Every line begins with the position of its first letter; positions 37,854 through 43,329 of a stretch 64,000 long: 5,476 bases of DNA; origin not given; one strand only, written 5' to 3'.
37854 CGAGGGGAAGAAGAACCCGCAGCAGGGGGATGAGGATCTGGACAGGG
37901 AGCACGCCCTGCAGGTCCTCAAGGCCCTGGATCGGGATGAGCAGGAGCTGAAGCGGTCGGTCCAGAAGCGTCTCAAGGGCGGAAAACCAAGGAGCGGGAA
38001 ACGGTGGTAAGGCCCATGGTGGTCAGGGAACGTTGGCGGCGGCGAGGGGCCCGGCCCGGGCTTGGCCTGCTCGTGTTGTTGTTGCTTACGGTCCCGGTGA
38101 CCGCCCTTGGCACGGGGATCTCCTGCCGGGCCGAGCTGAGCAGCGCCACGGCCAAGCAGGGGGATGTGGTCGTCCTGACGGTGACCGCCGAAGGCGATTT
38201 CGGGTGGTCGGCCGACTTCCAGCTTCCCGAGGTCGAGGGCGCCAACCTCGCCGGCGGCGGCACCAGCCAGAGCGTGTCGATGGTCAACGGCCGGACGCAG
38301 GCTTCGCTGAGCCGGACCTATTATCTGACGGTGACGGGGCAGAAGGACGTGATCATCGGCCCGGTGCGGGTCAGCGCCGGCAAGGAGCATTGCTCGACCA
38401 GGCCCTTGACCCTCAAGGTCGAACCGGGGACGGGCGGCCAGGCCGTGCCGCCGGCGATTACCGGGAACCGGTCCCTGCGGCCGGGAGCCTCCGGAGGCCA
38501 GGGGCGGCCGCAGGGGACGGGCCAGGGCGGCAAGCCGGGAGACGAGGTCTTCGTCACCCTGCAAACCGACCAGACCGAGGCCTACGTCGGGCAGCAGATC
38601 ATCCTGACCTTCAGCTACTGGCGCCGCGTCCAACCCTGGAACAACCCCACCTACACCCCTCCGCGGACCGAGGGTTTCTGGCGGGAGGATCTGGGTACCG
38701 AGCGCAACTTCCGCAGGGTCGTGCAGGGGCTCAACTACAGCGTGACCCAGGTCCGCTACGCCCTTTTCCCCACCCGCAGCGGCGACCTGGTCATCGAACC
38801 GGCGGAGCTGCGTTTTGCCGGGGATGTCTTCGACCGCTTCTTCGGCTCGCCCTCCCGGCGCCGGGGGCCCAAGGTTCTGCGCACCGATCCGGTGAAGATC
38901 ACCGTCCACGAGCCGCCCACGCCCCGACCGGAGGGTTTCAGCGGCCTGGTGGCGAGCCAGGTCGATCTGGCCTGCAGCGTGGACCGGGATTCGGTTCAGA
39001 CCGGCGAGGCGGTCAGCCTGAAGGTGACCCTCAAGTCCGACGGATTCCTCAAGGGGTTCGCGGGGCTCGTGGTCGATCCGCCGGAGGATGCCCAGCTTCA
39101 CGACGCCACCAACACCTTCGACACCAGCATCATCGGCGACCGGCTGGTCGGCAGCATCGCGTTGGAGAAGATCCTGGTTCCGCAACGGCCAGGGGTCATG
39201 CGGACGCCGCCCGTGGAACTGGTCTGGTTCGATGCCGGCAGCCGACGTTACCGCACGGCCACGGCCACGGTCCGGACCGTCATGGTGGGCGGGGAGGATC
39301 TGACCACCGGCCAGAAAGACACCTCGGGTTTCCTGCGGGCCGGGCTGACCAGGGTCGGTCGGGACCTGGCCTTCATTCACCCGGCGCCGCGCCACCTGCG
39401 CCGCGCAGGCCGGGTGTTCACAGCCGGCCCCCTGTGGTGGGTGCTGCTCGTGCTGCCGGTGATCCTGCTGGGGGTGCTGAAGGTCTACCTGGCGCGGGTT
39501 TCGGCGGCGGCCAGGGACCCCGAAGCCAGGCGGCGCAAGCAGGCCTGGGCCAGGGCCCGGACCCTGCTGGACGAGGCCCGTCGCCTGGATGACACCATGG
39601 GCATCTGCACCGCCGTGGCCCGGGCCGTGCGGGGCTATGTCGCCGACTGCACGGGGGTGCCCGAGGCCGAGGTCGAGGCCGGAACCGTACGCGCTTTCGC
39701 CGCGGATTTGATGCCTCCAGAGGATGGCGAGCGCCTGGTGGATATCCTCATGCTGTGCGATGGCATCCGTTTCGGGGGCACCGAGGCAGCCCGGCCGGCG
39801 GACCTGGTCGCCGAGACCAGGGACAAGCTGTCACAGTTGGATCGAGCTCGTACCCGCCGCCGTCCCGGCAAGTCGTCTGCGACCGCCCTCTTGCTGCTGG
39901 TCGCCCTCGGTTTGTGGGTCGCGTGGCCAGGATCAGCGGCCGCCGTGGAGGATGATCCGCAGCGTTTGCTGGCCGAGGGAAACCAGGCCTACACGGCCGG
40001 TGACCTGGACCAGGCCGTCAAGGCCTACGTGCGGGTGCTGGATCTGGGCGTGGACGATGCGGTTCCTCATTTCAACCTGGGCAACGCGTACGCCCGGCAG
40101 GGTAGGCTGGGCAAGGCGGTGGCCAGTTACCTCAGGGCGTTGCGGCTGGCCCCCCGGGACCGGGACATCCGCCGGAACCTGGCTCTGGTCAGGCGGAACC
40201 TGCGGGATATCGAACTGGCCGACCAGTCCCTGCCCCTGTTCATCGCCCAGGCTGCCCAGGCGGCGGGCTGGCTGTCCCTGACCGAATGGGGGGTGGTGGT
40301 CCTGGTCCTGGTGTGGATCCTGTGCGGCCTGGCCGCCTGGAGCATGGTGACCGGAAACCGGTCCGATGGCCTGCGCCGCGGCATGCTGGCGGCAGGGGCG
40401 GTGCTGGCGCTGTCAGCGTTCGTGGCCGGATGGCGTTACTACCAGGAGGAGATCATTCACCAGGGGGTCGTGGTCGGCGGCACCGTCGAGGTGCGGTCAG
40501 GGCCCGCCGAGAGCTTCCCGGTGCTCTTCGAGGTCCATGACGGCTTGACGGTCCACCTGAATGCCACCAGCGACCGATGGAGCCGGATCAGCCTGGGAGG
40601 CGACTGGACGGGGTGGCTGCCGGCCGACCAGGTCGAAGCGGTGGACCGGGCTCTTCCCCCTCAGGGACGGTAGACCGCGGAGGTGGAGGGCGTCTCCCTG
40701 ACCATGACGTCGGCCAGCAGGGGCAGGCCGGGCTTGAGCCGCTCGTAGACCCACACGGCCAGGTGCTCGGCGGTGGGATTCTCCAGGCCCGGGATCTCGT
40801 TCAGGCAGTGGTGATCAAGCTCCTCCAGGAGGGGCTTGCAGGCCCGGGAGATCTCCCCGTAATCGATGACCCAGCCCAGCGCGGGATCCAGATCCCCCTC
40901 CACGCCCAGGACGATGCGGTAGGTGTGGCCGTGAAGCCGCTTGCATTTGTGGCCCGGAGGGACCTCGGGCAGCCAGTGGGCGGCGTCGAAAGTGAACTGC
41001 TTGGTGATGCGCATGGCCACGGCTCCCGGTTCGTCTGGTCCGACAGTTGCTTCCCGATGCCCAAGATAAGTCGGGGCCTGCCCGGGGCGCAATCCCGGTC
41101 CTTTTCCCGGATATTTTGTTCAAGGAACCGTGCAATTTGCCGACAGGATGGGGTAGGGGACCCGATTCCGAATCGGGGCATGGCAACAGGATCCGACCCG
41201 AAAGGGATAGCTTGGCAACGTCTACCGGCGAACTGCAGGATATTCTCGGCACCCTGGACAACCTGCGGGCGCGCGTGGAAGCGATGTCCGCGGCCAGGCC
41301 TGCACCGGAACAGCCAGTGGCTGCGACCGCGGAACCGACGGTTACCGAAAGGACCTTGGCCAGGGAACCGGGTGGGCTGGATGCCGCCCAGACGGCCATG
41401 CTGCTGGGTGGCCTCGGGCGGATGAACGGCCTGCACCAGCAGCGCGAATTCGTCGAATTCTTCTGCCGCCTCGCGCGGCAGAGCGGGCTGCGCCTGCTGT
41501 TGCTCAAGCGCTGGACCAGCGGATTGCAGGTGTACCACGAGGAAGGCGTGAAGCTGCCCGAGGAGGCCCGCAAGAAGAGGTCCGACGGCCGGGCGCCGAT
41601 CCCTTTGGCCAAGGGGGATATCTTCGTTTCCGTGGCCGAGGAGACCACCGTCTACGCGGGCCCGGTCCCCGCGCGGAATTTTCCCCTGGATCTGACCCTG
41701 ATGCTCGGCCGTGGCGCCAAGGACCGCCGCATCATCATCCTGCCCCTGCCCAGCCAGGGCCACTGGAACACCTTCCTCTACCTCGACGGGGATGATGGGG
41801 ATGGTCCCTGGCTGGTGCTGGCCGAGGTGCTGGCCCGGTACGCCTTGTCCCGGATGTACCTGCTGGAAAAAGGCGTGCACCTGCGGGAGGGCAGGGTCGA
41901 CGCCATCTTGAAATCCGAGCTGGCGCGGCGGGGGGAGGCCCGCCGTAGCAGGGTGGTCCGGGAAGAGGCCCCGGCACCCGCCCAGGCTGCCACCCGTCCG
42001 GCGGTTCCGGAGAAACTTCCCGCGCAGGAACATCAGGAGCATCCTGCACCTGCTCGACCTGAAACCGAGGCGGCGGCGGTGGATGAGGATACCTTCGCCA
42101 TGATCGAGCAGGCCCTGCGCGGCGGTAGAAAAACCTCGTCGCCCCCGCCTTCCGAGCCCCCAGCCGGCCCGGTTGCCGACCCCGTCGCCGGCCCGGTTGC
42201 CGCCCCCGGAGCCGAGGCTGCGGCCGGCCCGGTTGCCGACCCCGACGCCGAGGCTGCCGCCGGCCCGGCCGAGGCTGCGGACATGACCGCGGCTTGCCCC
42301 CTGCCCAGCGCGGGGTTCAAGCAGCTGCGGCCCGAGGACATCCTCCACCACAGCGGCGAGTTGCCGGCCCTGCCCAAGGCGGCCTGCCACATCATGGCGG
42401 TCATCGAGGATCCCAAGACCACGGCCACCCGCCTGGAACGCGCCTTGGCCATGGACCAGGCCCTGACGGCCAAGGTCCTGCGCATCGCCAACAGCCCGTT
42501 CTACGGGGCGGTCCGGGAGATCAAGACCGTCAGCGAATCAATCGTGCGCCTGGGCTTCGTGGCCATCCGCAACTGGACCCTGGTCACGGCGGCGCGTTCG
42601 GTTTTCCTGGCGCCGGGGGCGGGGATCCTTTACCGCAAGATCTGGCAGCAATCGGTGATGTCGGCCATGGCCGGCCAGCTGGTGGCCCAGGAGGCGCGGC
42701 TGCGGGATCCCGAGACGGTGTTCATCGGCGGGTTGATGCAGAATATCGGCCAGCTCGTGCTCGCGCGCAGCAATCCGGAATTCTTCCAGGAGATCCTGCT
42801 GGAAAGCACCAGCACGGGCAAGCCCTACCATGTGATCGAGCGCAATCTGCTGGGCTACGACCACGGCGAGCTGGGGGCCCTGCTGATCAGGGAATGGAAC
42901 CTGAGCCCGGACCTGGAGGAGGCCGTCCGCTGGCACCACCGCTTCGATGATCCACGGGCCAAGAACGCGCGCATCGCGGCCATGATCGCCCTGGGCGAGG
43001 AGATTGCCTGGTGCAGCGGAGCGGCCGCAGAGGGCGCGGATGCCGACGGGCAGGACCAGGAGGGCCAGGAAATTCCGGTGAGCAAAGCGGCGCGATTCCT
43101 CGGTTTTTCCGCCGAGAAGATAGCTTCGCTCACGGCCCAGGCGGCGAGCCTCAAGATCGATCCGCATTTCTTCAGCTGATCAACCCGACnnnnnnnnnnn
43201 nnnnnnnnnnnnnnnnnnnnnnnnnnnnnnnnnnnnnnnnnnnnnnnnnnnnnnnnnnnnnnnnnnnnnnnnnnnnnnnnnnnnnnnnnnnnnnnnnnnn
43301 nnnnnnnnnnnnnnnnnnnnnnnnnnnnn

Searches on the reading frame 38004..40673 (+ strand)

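Call 17: search_protein_families(library=pfam, proteins=[window:38004-40673:+], max_evalue=0.0001)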
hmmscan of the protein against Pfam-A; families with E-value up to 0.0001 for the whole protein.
window:38004-40673:+ (889 aa): 8 families
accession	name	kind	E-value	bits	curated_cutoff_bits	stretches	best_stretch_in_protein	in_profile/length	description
PF13584.12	BatD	-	1.3e-22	80.7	24.1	2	44-139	2-92/92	BatD DUF11 like domain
PF13414.12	TPR_11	-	5e-13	48.9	26.8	2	659-700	1-42/42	TPR repeat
PF07719.23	TPR_2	-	7e-11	41.8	27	1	689-719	4-34/34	Tetratricopeptide repeat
PF00515.34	TPR_1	-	5.3e-10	39.1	27.8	1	689-719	4-34/34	Tetratricopeptide repeat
PF13432.12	TPR_16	-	1e-07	32.7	32.7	1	656-719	1-64/65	Tetratricopeptide repeat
PF13181.12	TPR_8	-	1.4e-06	28.4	25.7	0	689-718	4-33/34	Tetratricopeptide repeat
PF13176.12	TPR_7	-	9.9e-06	25.7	27.9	0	690-721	3-34/36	Tetratricopeptide repeat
PF13371.12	TPR_9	-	3.3e-05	24.2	35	0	692-753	1-62/73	Tetratricopeptide repeat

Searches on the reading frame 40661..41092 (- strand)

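Call 17: search_protein_families(library=pfam, proteins=[window:40661-41092:-], max_evalue=0.0001)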
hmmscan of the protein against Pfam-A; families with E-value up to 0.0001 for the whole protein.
window:40661-41092:- (143 aa): 1 family
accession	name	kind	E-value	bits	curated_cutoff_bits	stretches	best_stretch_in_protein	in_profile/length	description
PF01242.24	PTPS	-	7.1e-34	116.8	22.4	1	29-142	2-119/121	6-pyruvoyl tetrahydropterin synthase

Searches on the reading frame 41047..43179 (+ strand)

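Call 17: search_protein_families(library=pfam, proteins=[window:41047-43179:+], max_evalue=0.0001)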
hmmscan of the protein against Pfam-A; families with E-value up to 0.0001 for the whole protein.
window:41047-43179:+ (710 aa): 1 family
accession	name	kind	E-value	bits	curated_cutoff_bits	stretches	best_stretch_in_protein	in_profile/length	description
PF08668.18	HDOD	-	2.2e-52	177.9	22.9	1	439-632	1-195/196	HDOD domain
